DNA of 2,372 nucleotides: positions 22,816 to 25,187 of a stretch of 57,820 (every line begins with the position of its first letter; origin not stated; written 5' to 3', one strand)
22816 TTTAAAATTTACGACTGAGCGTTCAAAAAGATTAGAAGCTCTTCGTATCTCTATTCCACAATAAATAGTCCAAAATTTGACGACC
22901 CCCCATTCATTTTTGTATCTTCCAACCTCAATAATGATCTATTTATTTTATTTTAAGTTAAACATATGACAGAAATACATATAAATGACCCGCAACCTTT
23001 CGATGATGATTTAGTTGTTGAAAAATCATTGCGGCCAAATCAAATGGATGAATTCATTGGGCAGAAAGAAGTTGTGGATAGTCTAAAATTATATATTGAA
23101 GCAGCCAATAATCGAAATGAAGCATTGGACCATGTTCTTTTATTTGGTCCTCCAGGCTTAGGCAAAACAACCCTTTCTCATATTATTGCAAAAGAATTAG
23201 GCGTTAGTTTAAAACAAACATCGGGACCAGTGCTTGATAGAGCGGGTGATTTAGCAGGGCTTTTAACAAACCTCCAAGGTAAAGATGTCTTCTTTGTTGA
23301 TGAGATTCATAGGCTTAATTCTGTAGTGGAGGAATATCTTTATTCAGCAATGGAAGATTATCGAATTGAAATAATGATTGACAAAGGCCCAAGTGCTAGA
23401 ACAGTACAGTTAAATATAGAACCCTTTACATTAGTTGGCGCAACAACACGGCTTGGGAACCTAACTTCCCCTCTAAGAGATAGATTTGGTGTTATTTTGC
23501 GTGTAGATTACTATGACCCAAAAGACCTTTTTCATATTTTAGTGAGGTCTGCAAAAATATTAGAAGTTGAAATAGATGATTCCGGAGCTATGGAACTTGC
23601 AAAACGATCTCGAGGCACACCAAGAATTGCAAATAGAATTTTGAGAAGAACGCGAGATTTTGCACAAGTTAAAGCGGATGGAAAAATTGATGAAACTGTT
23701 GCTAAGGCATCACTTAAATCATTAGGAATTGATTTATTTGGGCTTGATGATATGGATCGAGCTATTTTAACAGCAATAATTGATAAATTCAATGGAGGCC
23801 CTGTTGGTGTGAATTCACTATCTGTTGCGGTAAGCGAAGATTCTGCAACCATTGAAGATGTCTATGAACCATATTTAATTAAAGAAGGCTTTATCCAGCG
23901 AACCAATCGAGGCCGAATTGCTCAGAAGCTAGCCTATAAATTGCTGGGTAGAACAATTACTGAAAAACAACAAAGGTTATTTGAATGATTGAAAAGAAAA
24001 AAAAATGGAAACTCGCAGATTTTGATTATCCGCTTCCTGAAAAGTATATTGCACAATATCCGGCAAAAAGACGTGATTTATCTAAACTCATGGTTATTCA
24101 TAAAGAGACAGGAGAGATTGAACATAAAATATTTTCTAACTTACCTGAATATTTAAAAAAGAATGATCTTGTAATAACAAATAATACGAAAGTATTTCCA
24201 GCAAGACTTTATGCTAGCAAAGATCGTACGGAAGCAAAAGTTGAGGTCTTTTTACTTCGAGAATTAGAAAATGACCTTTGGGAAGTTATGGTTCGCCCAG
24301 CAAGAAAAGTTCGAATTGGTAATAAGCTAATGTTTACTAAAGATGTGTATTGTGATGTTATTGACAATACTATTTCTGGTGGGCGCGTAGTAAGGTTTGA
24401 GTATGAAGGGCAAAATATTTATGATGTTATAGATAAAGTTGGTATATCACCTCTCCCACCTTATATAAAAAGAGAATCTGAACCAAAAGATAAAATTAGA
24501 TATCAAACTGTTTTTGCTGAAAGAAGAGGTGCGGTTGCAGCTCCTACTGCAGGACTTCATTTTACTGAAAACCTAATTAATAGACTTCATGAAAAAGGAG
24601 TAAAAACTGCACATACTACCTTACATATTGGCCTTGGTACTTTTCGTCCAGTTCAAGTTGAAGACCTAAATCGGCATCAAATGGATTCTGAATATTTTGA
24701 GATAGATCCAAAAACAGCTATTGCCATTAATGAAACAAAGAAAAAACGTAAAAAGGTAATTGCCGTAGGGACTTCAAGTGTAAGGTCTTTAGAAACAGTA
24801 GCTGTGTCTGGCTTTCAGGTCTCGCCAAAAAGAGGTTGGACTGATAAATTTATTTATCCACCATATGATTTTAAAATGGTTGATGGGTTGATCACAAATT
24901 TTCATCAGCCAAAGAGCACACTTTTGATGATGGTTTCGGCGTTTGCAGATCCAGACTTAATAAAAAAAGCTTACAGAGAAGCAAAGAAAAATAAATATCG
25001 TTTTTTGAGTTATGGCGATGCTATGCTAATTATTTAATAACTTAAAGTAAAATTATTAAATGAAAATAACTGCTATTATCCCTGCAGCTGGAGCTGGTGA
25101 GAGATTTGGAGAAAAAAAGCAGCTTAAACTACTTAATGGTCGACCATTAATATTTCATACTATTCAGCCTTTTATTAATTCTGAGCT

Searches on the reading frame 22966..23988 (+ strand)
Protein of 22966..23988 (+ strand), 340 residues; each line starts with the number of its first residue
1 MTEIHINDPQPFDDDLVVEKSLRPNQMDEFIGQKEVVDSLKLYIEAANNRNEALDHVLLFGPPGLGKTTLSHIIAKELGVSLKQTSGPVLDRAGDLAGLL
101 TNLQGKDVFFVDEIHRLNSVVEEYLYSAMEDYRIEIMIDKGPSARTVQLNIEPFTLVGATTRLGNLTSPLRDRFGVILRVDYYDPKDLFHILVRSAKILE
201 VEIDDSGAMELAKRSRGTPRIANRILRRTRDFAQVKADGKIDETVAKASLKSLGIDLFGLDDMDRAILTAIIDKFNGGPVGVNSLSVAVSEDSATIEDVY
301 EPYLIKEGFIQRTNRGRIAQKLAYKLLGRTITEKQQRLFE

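Call 35: search_protein_families(library=ncbifam, proteins=[window:22966-23988:+], max_evalue=0.00001)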
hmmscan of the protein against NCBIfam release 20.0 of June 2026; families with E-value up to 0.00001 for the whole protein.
window:22966-23988:+ (340 aa): 22 families
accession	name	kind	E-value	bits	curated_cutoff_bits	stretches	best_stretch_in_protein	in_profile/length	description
NF000868.0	PRK00080.1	equivalog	1.8e-148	493.9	282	1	16-330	13-327/330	Holliday junction branch migration DNA helicase RuvB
TIGR00635.1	ruvB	equivalog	1.1e-137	458.1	299.05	1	26-328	2-304/305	Holliday junction branch migration DNA helicase RuvB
NF001679.0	PRK00440.1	equivalog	1.3e-10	40.9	303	1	18-78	9-63/322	replication factor C small subunit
NF009881.0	PRK13341.1-2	equivalog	1.5e-10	39.6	651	1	20-130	20-134/736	AAA family ATPase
NF009883.0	PRK13341.1-4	equivalog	1.8e-10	39.4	668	1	20-130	23-137/729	AAA family ATPase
TIGR02903.1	spore_lon_C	equivalog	1.9e-10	39.9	678.8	0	19-77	145-198/615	Lon family ATP-dependent protease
NF009882.0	PRK13341.1-3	equivalog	1.6e-09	36.4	1197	1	15-131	17-137/734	AAA family ATPase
NF003233.0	PRK04195.2-3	equivalog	2.3e-09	36.6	471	1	22-79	7-63/504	replication factor C large subunit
TIGR02902.1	spore_lonB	equivalog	2.5e-09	36.3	723.3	1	19-77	57-109/531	ATP-dependent protease LonB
NF003230.0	PRK04195.1-6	equivalog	2.7e-09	36.2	441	1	18-80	5-65/494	replication factor C large subunit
NF003229.0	PRK04195.1-5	equivalog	6.1e-09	35.1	280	1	22-82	11-72/413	replication factor C large subunit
TIGR02397.1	dnaX_nterm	equivalog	1.3e-08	34.5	250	1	18-86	4-68/355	DNA polymerase III subunit gamma/tau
NF003226.0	PRK04195.1-1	equivalog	1.2e-07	31.1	588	1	22-82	8-68/405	replication factor C large subunit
NF009067.0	PRK12402.1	equivalog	5.8e-07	28.8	317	0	22-78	9-60/340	replication factor C small subunit 2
NF011523.0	PRK14962.1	equivalog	1.7e-06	27.1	576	0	21-88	7-70/474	DNA polymerase III subunits gamma and tau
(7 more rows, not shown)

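Call 47: find_homologous_proteins(query=window:22966-23985:+, max_evalue=1e-60)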
Query window:22966-23985:+ (340 aa): 8000 proteins with E <= 1e-60 among 8000 candidates; the best 120 are listed.
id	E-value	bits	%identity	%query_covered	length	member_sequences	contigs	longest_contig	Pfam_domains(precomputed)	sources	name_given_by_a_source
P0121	3.0e-217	738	100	100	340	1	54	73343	PF20030.6,PF05491.20,PF17864.8,PF00004.36,PF05496.19,PF07728.21,PF03215.22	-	-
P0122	1.9e-216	736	100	100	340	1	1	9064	PF20030.6,PF05491.20,PF17864.8,PF00004.36,PF05496.19,PF07728.21,PF03215.22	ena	-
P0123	2.1e-216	736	100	100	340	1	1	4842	PF20030.6,PF05491.20,PF17864.8,PF00004.36,PF05496.19,PF07728.21,PF03215.22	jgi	-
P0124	2.8e-216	735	99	100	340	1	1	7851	PF20030.6,PF05491.20,PF17864.8,PF00004.36,PF05496.19,PF07728.21,PF03215.22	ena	-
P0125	3.2e-216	735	100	100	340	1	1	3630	PF05491.20,PF17864.8,PF00004.36,PF05496.19,PF07728.21,PF03215.22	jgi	jgi:Holliday junction DNA helicase RuvB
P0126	3.6e-216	735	99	100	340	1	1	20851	PF05491.20,PF17864.8,PF00004.36,PF05496.19,PF07728.21,PF03215.22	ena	-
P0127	2.6e-209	712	96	100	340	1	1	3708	PF05491.20,PF17864.8,PF00004.36,PF05496.19,PF07728.21,PF03215.22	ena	-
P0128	3.7e-209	712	96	100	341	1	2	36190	PF20030.6,PF05491.20,PF17864.8,PF00004.36,PF05496.19,PF07728.21,PF03215.22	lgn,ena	-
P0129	4.9e-209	711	96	100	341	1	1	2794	PF20030.6,PF05491.20,PF17864.8,PF00004.36,PF05496.19,PF07728.21,PF03215.22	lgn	-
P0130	1.3e-208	710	96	100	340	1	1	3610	PF05491.20,PF17864.8,PF00004.36,PF05496.19,PF07728.21,PF03215.22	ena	-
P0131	1.3e-208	710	95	100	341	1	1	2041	PF06068.20,PF05491.20,PF17864.8,PF00004.36,PF05496.19,PF07728.21,PF03215.22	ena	-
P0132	1.8e-208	709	95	100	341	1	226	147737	PF20030.6,PF05491.20,PF17864.8,PF00004.36,PF05496.19,PF07728.21,PF03215.22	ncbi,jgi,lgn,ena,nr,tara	ncbi:MAG: Holliday junction branch migration DNA helicase RuvB [Candidatus Marinimicrobia bacterium]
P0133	1.9e-208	709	96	100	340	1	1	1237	PF05491.20,PF17864.8,PF00004.36,PF05496.19,PF07728.21,PF03215.22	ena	-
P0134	2.4e-208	709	95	100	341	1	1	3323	PF20030.6,PF05491.20,PF17864.8,PF00004.36,PF05496.19,PF07728.21,PF03215.22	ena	-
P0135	2.5e-208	709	95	100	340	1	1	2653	PF20030.6,PF05491.20,PF17864.8,PF00004.36,PF05496.19,PF07728.21,PF03215.22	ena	-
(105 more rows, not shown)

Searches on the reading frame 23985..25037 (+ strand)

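Call 35: search_protein_families(library=ncbifam, proteins=[window:23985-25037:+], max_evalue=0.00001)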
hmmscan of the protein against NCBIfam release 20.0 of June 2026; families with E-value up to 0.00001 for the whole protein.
window:23985-25037:+ (350 aa): 3 families
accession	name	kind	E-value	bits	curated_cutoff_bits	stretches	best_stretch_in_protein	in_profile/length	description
NF001140.0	PRK00147.1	equivalog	7.9e-139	462.4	324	1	9-350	2-343/346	tRNA preQ1(34) S-adenosylmethionine ribosyltransferase-isomerase QueA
TIGR00113.1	queA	equivalog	2e-124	415.1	267.45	1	9-350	3-345/345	tRNA preQ1(34) S-adenosylmethionine ribosyltransferase-isomerase QueA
NF002398.0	PRK01424.1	equivalog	7.2e-86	288.6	588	2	168-349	182-362/366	tRNA preQ1(34) S-adenosylmethionine ribosyltransferase-isomerase QueA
